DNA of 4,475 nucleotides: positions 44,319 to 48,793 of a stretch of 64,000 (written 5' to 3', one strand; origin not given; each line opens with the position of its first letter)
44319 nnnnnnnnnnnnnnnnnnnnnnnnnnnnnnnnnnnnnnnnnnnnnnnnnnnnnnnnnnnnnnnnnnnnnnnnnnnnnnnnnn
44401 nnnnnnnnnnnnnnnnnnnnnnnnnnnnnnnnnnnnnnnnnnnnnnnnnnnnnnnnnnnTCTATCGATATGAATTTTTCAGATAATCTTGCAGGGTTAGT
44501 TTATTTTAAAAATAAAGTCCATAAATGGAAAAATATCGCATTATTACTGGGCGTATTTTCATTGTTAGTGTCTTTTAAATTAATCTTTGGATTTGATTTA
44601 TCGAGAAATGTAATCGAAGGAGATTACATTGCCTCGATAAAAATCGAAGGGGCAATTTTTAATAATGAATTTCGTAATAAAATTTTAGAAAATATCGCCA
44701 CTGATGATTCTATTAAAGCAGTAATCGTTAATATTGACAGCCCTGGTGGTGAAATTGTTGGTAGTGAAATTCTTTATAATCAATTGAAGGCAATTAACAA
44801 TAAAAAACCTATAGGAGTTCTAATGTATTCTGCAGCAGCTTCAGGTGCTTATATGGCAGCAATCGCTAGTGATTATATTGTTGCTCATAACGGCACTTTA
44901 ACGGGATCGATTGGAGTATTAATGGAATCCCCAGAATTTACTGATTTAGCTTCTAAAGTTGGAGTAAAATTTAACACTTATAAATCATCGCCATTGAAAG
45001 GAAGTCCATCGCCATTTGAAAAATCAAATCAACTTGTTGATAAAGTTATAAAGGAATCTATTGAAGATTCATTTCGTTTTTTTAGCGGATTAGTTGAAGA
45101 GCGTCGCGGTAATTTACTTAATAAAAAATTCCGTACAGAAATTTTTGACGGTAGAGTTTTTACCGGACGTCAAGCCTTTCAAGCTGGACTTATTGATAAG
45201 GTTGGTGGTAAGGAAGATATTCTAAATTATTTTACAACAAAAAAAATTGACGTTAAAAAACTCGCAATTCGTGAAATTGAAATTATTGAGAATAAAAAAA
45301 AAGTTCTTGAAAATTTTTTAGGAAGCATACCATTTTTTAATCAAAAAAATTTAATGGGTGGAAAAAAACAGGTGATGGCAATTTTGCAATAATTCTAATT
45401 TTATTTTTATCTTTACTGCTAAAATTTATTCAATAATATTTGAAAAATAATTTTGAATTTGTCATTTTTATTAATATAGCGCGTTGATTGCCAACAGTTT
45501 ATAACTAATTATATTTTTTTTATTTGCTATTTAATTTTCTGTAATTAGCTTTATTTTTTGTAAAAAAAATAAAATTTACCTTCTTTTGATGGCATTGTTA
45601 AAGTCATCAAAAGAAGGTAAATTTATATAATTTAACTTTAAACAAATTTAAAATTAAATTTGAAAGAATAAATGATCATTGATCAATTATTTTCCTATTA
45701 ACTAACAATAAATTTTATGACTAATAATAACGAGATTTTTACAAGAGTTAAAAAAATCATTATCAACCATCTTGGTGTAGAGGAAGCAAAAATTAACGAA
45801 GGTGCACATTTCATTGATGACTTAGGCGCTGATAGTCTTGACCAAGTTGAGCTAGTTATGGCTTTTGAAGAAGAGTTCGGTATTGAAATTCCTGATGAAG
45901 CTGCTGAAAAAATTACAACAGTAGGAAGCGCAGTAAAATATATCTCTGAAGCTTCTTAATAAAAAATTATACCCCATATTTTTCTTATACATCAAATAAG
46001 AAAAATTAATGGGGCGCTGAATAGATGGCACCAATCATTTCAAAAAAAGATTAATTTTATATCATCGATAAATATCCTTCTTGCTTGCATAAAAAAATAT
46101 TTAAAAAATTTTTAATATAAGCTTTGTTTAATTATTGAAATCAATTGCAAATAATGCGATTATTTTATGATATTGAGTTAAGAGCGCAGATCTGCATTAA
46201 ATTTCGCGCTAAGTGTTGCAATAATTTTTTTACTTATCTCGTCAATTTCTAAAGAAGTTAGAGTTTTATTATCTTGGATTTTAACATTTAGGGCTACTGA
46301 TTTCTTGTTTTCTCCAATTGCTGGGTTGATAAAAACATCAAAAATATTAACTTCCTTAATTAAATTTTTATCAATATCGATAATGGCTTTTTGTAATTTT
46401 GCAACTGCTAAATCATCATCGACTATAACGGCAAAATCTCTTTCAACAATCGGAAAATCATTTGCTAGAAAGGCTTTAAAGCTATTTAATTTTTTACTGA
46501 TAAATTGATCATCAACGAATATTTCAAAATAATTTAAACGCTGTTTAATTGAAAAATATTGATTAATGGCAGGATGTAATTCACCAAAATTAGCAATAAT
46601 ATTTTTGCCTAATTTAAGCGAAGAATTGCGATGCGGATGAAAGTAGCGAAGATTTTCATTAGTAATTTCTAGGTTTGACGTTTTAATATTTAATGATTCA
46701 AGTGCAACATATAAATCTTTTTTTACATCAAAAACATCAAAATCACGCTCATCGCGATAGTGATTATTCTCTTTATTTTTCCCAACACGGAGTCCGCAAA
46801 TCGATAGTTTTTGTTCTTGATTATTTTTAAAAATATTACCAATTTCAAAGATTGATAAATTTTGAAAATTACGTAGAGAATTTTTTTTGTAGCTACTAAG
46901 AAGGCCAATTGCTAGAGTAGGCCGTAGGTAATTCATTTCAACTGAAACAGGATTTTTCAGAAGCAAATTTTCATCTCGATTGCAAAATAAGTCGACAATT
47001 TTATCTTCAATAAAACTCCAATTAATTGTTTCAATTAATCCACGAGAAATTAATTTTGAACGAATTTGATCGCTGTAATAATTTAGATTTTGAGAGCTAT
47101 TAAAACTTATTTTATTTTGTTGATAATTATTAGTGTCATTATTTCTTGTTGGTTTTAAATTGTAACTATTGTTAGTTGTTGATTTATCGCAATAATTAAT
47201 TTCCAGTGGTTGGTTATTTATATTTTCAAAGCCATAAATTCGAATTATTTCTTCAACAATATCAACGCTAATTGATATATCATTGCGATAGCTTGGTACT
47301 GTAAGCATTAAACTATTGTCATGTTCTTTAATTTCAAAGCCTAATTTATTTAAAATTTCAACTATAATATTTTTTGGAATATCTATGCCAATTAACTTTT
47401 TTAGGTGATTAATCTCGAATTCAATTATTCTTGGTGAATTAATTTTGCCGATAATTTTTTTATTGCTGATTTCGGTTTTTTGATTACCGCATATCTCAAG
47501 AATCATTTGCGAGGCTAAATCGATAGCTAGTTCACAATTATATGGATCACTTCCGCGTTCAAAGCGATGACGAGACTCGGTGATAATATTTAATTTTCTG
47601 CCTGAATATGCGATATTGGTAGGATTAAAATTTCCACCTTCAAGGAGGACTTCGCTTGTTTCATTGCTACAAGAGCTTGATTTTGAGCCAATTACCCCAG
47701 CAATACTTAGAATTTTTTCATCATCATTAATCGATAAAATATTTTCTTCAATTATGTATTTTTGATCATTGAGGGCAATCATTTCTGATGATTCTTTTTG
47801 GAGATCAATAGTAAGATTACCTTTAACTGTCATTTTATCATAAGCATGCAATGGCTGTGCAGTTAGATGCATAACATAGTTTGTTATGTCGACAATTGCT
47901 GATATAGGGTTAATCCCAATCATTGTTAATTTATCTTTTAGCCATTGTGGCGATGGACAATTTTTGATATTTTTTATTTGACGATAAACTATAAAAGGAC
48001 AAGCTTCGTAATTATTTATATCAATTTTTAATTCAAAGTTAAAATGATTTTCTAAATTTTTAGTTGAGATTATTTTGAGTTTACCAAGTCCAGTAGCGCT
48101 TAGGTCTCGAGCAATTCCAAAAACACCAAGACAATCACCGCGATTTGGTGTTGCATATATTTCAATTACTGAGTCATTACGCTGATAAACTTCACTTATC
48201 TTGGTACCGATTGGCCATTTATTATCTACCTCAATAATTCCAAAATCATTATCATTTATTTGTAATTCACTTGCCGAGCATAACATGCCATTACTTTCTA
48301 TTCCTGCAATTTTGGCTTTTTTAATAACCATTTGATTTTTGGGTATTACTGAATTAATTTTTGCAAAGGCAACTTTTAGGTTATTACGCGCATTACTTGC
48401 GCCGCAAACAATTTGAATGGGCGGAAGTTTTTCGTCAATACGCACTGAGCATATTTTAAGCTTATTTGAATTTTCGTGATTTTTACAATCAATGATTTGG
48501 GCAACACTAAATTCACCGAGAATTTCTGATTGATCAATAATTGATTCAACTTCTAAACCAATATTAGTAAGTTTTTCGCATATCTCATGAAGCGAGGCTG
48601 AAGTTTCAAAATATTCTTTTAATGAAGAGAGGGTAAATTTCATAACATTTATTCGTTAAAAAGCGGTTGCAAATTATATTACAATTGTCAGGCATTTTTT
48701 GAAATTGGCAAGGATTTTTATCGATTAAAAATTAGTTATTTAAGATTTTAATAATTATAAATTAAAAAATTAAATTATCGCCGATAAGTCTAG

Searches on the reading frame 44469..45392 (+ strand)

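Call 53: search_protein_families(library=pfam, proteins=[window:44469-45392:+], max_evalue=0.0001)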
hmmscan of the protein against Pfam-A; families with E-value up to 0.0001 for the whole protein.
window:44469-45392:+ (307 aa): 1 family
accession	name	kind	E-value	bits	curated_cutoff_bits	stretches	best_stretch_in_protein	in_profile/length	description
PF01343.23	Peptidase_S49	-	5.6e-29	101.5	24.9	1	110-255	4-147/154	Peptidase family S49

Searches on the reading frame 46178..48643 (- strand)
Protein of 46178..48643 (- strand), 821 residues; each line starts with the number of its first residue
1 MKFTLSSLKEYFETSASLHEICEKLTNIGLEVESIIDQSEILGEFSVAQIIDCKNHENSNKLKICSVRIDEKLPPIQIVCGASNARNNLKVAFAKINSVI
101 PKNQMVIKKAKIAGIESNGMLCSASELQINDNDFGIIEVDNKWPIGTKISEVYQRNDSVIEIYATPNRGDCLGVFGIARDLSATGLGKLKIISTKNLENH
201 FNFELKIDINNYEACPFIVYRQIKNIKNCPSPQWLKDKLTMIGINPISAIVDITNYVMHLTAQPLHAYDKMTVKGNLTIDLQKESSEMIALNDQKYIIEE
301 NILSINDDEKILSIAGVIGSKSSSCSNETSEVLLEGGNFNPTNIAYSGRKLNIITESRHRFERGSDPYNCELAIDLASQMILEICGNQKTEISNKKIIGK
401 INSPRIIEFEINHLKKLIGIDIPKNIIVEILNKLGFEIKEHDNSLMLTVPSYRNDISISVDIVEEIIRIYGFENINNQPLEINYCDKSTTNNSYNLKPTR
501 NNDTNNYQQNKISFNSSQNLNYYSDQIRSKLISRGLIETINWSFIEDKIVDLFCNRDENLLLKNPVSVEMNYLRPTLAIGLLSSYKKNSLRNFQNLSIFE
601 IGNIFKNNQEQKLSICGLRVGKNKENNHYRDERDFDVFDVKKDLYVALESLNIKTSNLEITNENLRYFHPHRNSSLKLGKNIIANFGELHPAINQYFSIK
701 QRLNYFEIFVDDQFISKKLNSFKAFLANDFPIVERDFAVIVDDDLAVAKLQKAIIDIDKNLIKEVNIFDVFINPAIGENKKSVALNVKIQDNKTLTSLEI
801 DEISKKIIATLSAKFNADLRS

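Call 53: search_protein_families(library=pfam, proteins=[window:46178-48643:-], max_evalue=0.0001)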
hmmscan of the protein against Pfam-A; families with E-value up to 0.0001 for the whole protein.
window:46178-48643:- (821 aa): 5 families
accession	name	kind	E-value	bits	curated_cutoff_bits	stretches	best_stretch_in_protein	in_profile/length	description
PF03483.22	B3_4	-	9.6e-58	195.1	29.3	1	214-386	1-174/174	B3/4 domain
PF17759.6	tRNA_synthFbeta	-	1.6e-39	136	22.4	1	521-708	19-212/214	Phenylalanyl tRNA synthetase beta chain CLM domain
PF03147.19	FDX-ACB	-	1.2e-22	80.6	31.1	1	729-820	2-94/94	Ferredoxin-fold anticodon binding domain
PF03484.21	B5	-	2.5e-22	79.3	28.6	1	407-472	1-67/67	tRNA synthetase B5 domain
PF01588.26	tRNA_bind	-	1.6e-19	70.2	27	1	46-148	2-96/96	Putative tRNA binding domain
